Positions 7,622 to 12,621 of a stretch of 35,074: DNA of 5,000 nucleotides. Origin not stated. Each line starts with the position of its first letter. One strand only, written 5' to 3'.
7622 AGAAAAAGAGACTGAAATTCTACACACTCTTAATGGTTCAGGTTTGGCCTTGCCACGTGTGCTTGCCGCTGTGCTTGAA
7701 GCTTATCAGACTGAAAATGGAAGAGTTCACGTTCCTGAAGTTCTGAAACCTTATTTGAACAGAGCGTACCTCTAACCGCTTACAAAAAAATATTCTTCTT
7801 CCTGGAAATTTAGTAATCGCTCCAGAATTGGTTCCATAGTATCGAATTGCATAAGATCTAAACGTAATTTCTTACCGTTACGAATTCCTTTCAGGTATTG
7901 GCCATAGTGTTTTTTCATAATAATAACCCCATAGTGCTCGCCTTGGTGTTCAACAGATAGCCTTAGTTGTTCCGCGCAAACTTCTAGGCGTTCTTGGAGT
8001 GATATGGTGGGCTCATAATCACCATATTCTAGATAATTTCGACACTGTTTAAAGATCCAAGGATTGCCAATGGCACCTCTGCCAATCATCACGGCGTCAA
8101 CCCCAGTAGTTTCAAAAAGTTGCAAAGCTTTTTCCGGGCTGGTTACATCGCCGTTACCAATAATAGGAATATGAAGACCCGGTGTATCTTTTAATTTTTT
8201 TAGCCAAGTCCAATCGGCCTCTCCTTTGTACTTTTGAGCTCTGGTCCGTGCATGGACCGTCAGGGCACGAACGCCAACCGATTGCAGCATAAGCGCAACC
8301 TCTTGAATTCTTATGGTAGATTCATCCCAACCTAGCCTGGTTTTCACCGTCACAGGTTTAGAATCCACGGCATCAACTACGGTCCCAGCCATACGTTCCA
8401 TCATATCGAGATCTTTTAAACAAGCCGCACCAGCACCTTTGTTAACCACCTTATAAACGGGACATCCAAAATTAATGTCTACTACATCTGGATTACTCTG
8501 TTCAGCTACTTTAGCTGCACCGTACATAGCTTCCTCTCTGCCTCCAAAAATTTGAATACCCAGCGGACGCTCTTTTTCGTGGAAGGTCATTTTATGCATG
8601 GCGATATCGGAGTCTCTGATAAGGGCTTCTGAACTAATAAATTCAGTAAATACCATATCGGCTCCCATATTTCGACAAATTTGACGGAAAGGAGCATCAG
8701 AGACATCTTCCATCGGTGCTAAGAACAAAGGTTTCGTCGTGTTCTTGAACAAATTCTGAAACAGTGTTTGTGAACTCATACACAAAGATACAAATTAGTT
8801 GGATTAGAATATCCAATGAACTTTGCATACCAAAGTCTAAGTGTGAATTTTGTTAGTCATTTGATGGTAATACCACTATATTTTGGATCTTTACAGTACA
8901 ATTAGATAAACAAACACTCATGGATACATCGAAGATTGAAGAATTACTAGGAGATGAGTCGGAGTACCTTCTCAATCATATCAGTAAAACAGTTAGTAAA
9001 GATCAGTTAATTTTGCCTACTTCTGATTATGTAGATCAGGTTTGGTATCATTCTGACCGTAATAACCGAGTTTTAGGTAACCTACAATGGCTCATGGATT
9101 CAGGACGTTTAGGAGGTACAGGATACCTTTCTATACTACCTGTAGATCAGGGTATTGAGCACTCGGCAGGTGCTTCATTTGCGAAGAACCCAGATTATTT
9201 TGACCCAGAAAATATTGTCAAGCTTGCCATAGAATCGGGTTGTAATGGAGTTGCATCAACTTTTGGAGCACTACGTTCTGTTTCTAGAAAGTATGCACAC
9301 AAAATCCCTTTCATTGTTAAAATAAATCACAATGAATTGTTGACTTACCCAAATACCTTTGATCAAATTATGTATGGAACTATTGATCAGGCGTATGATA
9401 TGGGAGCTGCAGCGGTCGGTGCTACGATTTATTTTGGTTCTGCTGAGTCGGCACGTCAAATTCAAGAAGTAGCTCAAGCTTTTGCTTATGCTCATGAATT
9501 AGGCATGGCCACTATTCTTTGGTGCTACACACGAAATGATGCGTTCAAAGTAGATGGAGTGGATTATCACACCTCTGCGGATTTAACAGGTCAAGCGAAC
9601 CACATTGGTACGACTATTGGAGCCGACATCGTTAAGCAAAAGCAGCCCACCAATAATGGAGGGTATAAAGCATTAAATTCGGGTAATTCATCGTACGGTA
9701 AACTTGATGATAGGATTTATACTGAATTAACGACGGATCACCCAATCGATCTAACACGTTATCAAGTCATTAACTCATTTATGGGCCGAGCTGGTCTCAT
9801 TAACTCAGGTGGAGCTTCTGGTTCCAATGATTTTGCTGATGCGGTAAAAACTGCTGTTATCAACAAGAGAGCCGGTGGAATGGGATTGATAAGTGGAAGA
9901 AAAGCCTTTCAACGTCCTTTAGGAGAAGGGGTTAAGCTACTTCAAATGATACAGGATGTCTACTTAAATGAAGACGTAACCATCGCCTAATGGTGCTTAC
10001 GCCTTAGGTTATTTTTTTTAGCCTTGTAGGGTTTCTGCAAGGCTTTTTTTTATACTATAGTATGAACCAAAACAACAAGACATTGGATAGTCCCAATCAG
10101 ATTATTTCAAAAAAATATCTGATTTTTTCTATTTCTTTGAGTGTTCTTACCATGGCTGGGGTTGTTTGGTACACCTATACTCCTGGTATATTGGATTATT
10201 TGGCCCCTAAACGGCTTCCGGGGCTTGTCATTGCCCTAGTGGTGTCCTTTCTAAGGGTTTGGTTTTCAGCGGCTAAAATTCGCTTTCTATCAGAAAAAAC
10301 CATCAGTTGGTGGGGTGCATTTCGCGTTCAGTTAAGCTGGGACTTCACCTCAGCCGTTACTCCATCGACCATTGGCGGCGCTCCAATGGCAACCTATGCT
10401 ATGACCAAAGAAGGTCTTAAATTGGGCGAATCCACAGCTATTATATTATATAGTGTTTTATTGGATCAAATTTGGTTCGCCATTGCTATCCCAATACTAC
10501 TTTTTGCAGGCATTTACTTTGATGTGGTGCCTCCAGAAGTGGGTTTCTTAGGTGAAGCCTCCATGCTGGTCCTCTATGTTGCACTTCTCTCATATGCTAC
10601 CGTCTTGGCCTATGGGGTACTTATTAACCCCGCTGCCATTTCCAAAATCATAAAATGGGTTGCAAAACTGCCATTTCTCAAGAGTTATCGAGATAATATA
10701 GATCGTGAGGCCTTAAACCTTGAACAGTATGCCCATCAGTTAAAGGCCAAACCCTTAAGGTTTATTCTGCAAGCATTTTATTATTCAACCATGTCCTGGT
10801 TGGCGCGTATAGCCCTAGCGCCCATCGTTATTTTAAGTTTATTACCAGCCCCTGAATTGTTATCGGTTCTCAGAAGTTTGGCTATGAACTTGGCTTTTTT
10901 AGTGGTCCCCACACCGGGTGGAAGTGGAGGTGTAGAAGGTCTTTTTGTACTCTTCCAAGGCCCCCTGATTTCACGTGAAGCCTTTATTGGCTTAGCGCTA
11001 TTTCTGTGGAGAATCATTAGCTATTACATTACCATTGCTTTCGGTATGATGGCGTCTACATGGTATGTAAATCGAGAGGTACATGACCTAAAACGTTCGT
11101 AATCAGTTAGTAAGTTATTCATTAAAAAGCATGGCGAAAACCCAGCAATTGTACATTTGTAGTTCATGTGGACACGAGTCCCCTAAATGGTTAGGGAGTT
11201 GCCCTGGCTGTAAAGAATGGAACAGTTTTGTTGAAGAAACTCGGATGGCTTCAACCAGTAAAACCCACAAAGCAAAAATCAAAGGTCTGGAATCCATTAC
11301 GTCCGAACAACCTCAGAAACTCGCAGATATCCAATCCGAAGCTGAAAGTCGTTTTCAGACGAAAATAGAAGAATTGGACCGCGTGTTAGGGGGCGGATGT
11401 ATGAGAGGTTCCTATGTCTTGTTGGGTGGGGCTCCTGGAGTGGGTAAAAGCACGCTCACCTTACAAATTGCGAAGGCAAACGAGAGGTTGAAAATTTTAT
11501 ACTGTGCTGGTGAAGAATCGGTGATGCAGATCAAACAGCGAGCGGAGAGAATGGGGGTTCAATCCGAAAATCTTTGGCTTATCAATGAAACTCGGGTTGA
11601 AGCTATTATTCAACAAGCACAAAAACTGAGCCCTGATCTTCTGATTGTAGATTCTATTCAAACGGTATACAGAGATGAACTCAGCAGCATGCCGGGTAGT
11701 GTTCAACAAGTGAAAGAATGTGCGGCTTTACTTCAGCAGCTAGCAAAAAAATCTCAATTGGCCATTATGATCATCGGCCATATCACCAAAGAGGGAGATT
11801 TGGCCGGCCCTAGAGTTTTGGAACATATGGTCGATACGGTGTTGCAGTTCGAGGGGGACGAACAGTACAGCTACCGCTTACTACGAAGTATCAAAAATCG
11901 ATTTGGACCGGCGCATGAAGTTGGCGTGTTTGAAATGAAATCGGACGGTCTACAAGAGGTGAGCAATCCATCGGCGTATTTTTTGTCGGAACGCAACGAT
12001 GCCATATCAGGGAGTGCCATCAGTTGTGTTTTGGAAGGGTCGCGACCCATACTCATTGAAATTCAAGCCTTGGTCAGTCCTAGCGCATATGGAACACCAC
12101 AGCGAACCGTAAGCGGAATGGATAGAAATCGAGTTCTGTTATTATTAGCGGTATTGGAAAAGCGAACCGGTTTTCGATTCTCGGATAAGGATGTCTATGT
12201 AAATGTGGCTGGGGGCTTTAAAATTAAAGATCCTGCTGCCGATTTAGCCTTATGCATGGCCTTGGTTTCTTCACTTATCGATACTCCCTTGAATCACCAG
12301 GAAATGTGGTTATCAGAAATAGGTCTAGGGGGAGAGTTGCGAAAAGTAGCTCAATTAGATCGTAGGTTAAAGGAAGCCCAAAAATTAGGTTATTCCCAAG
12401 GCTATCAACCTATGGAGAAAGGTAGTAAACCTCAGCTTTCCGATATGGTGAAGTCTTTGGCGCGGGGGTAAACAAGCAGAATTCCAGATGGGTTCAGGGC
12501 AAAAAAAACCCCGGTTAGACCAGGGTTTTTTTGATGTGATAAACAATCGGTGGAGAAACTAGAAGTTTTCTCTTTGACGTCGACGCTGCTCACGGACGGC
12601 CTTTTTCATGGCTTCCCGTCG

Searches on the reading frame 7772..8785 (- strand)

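Call 87: search_protein_families(library=pfam, proteins=[window:7772-8785:-], max_evalue=0.00001)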
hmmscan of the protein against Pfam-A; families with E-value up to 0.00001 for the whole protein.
window:7772-8785:- (337 aa): 1 family
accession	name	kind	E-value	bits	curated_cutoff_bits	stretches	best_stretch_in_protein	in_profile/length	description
PF01207.24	Dus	-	2.6e-85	286.7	20.4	1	22-324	2-302/311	Dihydrouridine synthase (Dus)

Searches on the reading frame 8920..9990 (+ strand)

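Call 87: search_protein_families(library=pfam, proteins=[window:8920-9990:+], max_evalue=0.00001)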
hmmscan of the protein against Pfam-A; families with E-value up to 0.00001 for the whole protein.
window:8920-9990:+ (356 aa): 1 family
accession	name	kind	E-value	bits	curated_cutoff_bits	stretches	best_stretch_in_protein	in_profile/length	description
PF01791.15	DeoC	-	1e-61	209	23.8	1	71-332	2-229/229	DeoC/LacD family aldolase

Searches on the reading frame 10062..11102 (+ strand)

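Call 87: search_protein_families(library=pfam, proteins=[window:10062-11102:+], max_evalue=0.00001)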
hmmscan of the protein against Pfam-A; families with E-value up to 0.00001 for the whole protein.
window:10062-11102:+ (346 aa): 1 family
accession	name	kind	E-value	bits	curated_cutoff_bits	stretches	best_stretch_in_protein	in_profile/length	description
PF03706.18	LPG_synthase_TM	-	2.9e-30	106.2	33.4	1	27-328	4-302/302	Lysylphosphatidylglycerol synthase TM region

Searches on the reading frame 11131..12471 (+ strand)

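Call 87: search_protein_families(library=pfam, proteins=[window:11131-12471:+], max_evalue=0.00001)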
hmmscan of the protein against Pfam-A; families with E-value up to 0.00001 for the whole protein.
window:11131-12471:+ (446 aa): 6 families
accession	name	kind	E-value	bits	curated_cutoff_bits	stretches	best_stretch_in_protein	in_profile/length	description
PF06745.19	ATPase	-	1.8e-15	57.4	26.6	1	76-148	2-77/231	KaiC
PF13481.12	AAA_25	-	3e-14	53.5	27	1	68-223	8-195/195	AAA domain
PF18073.7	Zn_ribbon_LapB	-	1.4e-12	47.4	25.7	1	8-35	1-28/28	Rubredoxin metal binding domain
PF00004.35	AAA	-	1e-07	32.9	21.2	1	96-218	1-108/131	ATPase family associated with various cellular activities (AAA)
PF03796.21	DnaB_C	-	1e-07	32.1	27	0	76-164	3-97/255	DnaB-like helicase C terminal domain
PF13541.12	ChlI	-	9.9e-07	29.1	27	1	343-423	34-114/121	Subunit ChlI of Mg-chelatase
